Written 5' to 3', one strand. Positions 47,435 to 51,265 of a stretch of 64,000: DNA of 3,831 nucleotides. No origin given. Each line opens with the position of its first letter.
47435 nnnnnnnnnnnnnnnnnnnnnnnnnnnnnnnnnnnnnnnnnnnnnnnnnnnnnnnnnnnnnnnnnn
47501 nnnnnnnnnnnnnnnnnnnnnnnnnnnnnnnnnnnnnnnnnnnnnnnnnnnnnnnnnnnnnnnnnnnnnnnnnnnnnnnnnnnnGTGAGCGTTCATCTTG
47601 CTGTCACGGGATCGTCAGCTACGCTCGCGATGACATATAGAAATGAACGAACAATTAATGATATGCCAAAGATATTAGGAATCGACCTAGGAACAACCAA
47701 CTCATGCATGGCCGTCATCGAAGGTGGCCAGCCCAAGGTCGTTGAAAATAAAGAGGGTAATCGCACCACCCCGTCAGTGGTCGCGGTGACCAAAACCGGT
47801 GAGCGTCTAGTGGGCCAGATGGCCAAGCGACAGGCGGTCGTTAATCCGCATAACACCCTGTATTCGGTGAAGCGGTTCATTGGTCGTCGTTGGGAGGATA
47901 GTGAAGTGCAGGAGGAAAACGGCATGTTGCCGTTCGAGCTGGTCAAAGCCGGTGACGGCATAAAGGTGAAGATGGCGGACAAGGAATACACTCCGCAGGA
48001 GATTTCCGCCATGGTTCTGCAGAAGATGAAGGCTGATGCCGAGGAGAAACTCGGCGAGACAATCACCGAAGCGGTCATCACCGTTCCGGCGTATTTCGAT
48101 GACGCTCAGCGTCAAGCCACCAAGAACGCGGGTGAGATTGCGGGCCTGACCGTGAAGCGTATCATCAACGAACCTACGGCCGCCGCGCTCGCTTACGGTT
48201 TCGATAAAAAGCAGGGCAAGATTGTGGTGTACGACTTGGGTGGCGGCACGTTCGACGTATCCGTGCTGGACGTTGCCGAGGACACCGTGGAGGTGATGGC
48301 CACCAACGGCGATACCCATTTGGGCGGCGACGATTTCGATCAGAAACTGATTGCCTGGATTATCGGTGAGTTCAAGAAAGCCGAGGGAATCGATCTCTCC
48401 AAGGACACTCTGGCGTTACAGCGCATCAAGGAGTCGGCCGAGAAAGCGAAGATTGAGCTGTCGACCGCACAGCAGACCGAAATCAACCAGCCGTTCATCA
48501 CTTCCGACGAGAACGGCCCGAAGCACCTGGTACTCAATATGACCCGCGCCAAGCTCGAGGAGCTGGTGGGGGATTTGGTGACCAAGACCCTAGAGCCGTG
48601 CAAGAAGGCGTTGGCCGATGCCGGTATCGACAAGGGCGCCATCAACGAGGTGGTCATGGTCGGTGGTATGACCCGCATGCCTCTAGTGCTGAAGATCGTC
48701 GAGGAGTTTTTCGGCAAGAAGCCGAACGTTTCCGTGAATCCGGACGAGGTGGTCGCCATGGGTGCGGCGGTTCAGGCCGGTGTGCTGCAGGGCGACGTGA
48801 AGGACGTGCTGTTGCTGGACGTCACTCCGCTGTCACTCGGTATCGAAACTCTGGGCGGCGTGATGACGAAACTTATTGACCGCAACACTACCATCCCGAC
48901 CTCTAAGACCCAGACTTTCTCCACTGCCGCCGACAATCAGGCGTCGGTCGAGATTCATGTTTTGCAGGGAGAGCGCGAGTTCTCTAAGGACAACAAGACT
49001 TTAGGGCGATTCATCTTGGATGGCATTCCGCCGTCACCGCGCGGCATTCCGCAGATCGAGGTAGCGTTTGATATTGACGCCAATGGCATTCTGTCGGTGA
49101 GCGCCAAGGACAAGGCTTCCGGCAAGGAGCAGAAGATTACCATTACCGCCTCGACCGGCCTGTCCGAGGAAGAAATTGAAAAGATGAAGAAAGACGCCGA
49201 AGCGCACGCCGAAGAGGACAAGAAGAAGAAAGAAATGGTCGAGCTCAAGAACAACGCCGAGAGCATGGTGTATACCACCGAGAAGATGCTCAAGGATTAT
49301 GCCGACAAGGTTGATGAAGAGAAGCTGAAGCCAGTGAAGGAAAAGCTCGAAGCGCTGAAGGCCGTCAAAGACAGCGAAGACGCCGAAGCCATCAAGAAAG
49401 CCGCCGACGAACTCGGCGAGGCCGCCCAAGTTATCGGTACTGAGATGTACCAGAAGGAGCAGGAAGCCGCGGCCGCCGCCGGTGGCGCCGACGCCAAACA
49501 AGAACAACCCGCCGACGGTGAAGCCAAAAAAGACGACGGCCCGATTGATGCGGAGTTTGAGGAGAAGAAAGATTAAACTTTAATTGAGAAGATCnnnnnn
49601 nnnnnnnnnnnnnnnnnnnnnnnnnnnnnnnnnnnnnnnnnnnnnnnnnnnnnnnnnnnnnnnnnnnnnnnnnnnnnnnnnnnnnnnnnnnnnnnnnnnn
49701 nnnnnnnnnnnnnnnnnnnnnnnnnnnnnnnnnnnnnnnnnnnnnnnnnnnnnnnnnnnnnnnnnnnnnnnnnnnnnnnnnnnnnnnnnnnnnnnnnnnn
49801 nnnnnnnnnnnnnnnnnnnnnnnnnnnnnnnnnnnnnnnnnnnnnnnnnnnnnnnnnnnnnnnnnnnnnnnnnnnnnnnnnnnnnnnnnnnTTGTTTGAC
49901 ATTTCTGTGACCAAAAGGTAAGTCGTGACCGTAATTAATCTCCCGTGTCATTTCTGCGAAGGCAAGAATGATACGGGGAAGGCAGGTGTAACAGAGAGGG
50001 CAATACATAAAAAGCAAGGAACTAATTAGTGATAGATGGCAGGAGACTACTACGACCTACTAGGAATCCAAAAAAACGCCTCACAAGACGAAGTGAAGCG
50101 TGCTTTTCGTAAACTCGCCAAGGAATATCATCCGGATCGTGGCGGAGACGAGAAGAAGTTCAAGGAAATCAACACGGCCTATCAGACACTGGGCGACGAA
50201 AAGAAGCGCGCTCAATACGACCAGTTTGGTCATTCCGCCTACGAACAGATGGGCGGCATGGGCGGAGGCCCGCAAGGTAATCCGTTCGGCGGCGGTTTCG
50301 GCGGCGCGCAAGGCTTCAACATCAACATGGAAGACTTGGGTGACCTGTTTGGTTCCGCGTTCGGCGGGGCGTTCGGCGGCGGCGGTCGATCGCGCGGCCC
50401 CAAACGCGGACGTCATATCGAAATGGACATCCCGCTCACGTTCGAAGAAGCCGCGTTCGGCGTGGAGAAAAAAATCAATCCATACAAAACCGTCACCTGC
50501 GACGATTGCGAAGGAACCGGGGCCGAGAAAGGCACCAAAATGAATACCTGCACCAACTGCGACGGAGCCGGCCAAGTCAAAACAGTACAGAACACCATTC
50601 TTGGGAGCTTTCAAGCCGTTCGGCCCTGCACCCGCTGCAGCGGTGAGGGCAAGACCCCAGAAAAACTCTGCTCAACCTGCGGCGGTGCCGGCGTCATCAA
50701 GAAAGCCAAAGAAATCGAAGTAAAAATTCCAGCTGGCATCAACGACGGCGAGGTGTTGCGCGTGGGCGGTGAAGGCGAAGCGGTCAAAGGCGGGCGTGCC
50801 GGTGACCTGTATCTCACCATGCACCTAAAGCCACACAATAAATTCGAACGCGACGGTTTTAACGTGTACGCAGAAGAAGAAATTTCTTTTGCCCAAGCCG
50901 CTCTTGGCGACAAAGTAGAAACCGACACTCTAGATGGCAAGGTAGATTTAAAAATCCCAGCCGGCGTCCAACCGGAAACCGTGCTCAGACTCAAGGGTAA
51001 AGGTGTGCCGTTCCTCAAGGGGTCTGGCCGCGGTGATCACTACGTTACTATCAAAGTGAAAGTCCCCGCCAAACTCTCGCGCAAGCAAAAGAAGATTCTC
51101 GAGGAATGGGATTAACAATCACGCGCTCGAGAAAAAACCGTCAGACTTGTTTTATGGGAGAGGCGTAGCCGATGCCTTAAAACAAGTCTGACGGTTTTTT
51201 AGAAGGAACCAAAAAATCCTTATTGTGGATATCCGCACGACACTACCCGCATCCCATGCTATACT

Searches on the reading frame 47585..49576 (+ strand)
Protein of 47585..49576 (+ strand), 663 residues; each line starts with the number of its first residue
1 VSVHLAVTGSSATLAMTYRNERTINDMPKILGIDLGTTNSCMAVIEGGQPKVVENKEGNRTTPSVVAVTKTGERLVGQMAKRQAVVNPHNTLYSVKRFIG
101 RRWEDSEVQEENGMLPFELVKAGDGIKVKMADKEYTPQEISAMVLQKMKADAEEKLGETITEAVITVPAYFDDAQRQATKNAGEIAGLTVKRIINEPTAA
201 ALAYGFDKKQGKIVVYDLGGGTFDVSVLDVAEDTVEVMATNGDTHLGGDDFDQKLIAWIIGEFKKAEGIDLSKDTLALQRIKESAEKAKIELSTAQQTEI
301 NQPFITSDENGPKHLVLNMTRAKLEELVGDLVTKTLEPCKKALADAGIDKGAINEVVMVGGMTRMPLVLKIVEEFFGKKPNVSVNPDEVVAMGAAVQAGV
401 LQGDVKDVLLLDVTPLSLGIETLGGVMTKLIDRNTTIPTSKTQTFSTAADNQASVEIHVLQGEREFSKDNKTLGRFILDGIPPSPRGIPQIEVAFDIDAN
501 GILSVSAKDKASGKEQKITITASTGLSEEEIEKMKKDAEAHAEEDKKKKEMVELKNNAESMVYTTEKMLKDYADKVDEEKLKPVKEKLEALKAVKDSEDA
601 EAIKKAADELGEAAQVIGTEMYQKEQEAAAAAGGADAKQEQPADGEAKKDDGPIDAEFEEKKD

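Call 18: search_protein_families(library=pfam, proteins=[window:47585-49576:+], max_evalue=0.001)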
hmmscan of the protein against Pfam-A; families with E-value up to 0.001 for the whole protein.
window:47585-49576:+ (663 aa): 2 families
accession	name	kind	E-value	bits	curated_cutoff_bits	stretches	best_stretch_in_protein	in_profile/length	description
PF00012.26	HSP70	-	9.1e-257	853.5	20.6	1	30-623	1-599/599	Hsp70 protein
PF06723.19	MreB_Mbl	-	8.2e-15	54.9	27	1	142-395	75-316/327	MreB/Mbl protein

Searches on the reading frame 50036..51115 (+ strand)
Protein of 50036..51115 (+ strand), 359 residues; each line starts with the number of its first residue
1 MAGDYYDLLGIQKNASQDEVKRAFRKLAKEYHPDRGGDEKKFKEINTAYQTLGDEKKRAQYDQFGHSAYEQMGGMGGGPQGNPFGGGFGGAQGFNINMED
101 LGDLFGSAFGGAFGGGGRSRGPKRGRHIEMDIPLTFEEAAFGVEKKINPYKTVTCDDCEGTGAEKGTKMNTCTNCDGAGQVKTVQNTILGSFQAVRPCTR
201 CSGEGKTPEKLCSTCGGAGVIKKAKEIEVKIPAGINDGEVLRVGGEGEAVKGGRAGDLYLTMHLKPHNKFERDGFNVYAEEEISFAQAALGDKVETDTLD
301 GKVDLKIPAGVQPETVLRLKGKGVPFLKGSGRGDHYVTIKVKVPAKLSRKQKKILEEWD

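Call 18: search_protein_families(library=pfam, proteins=[window:50036-51115:+], max_evalue=0.001)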
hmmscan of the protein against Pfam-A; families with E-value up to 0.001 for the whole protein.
window:50036-51115:+ (359 aa): 4 families
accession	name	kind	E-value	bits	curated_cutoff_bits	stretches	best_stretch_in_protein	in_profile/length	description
PF01556.23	DnaJ_C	-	6.5e-49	166.3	26.6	1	128-344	1-152/152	DnaJ C terminal domain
PF00226.36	DnaJ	-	5.1e-24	84.6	27.8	1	4-62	1-63/63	DnaJ domain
PF00684.25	DnaJ_CXXCXGXG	-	8e-15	55.3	32.7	1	155-219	1-65/65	DnaJ central domain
PF25436.1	BSD2_CRD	-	9.3e-05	23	27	1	152-221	2-60/69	BSD2 cysteine rich domain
